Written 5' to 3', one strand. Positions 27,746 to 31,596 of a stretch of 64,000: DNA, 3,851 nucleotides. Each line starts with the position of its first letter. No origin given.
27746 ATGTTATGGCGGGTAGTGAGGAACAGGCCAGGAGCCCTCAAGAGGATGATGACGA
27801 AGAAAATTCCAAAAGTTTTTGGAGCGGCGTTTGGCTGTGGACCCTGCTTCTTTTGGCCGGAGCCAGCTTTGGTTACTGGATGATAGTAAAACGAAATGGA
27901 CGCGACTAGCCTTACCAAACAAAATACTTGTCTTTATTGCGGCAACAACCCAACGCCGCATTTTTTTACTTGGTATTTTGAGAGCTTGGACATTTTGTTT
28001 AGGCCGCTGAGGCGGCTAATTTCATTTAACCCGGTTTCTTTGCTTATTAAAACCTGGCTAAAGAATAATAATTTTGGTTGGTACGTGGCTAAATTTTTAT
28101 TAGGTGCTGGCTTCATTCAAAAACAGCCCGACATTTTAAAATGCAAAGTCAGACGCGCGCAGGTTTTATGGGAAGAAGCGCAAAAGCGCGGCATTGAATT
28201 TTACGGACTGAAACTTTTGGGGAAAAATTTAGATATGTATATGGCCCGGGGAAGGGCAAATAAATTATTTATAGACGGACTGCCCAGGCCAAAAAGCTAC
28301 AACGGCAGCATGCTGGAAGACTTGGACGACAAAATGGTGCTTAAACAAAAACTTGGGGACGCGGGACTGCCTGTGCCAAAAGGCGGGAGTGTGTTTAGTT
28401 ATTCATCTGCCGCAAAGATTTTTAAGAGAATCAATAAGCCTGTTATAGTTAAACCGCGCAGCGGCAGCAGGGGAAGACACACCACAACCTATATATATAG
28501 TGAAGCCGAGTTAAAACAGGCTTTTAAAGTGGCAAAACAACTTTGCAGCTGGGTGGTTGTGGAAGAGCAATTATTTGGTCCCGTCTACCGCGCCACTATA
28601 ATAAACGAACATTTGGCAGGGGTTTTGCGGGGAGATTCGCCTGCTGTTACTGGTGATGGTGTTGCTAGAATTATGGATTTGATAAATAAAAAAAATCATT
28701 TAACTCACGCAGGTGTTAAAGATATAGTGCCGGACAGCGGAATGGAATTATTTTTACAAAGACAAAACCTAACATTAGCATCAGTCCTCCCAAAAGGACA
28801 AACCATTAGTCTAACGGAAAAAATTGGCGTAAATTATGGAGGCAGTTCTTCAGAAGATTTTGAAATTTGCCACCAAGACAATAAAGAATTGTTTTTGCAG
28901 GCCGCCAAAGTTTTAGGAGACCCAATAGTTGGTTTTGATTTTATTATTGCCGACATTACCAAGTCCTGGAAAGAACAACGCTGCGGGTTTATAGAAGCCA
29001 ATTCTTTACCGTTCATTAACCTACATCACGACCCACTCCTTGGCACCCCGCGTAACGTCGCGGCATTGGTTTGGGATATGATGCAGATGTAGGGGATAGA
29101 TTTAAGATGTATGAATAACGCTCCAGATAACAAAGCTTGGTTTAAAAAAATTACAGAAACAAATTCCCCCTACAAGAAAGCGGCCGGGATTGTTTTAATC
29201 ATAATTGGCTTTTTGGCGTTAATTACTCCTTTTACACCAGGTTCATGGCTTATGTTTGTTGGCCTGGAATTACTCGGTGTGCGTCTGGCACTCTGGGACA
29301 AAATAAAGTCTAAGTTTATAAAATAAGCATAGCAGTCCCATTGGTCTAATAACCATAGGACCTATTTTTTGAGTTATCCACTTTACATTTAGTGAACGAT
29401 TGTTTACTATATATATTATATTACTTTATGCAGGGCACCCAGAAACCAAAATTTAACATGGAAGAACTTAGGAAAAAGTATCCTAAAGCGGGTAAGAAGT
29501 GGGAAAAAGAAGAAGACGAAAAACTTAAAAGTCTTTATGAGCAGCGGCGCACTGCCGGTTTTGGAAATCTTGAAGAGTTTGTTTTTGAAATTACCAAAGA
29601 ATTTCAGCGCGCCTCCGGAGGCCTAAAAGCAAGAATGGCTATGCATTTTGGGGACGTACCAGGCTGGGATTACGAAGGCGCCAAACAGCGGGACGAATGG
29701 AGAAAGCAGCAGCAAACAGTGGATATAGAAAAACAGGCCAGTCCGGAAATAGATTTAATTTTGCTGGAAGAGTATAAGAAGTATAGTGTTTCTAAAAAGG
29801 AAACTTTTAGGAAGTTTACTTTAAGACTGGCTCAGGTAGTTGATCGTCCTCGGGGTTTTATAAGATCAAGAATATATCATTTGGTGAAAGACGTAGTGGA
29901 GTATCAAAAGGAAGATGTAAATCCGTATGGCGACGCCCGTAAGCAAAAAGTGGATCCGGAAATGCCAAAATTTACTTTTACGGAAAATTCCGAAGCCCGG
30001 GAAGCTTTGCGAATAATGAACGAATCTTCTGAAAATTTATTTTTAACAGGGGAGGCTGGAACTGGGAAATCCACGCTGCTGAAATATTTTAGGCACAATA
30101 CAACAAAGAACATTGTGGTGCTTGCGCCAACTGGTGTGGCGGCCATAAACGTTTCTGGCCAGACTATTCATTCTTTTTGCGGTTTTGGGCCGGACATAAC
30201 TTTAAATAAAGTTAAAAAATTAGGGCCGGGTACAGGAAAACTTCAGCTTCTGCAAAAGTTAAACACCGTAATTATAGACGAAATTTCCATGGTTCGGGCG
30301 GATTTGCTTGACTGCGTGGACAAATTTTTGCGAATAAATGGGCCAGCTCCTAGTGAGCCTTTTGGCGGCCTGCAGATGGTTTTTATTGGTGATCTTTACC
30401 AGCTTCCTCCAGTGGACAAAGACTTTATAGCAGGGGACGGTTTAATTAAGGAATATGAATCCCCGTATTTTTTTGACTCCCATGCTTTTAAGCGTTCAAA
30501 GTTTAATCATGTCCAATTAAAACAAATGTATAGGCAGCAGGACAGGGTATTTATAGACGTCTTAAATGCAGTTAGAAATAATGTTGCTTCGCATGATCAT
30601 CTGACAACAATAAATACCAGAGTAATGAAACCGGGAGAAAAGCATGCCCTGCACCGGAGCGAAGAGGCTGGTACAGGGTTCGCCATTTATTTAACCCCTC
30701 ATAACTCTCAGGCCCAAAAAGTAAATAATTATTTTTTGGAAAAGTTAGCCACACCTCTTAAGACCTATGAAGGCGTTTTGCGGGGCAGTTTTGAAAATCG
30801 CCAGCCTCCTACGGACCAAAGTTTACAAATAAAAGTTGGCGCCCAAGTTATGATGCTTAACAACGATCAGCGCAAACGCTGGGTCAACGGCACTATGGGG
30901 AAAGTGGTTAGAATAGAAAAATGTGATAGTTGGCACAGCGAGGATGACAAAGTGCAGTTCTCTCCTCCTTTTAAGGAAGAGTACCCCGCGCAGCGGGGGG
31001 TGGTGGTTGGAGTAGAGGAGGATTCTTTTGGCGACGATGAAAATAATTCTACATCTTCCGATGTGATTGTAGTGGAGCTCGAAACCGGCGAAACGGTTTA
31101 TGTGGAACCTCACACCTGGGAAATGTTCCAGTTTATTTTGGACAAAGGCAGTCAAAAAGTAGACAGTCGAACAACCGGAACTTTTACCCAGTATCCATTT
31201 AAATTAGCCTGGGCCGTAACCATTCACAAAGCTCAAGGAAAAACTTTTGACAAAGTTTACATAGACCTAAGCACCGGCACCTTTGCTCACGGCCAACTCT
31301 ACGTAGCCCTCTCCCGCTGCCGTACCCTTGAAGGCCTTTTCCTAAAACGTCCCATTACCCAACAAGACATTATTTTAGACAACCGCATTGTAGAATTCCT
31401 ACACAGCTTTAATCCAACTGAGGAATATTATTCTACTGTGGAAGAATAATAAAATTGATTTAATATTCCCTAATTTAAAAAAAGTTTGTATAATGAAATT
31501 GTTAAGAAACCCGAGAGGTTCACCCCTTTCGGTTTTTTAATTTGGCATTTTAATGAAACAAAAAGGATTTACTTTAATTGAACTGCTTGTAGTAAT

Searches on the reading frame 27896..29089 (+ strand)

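Call 31: search_protein_families(library=pfam, proteins=[window:27896-29089:+], max_evalue=0.01)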
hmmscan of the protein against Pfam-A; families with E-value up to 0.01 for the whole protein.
window:27896-29089:+ (398 aa): 3 families
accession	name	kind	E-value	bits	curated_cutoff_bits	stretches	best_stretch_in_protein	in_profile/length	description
PF02222.28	ATP-grasp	-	0.00045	20.3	27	1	153-224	3-74/179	ATP-grasp domain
PF02655.19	ATP-grasp_3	-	0.0012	19.4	23.2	1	144-200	2-51/160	ATP-grasp domain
PF14397.11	ATPgrasp_ST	-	0.0018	18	31.4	1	133-196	9-76/278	Sugar-transfer associated ATP-grasp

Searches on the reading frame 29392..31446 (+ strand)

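Call 31: search_protein_families(library=pfam, proteins=[window:29392-31446:+], max_evalue=0.01)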
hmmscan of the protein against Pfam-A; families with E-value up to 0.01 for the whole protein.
window:29392-31446:+ (685 aa): 15 families
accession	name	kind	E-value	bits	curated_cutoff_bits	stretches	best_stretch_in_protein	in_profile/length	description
PF05970.20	PIF1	-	1.5e-28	100.3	25.9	1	207-344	16-158/223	PIF1-like helicase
PF13604.12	AAA_30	-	4.9e-12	46.4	27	1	202-347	6-137/191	AAA domain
PF13245.12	AAA_19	-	1.2e-10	42.1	25.1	1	210-341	8-132/134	AAA domain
PF02689.20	Herpes_Helicase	-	7.5e-08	31.3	27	1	597-651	721-776/808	Helicase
PF13538.12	UvrD_C_2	-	1.4e-07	31.7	27.4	1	605-645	1-47/52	UvrD-like helicase C-terminal domain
PF01443.25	Viral_helicase1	-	5.7e-06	26.7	21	1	602-644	176-221/228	Viral superfamily 1 RNA helicase core domain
PF21530.3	Pif1_2B_dom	-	7.3e-06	26.1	23.9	1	474-507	12-46/47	DNA helicase Pif1, 2B domain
PF13191.12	AAA_16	-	3.7e-05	24.7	32.6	1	205-244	15-56/167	AAA ATPase domain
PF13401.12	AAA_22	-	5.8e-05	23.8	27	1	214-333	6-122/130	AAA domain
PF18335.7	SH3_13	-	0.00051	20.2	41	1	480-511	26-57/65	ATP-dependent RecD-like DNA helicase SH3 domain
PF13479.12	AAA_24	-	0.00053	20.3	27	1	215-311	4-86/195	AAA domain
PF24389.1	ORC-CDC6-like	-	0.0013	18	27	1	178-240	2-59/571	ORC-CDC6-like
PF14532.12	Sigma54_activ_2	-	0.0018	18.9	25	1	202-241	10-49/138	Sigma-54 interaction domain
PF00005.33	ABC_tran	-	0.0031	18.5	25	0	212-238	10-36/137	ABC transporter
PF07728.20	AAA_5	-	0.0071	16.8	22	0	215-242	1-29/139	AAA domain (dynein-related subfamily)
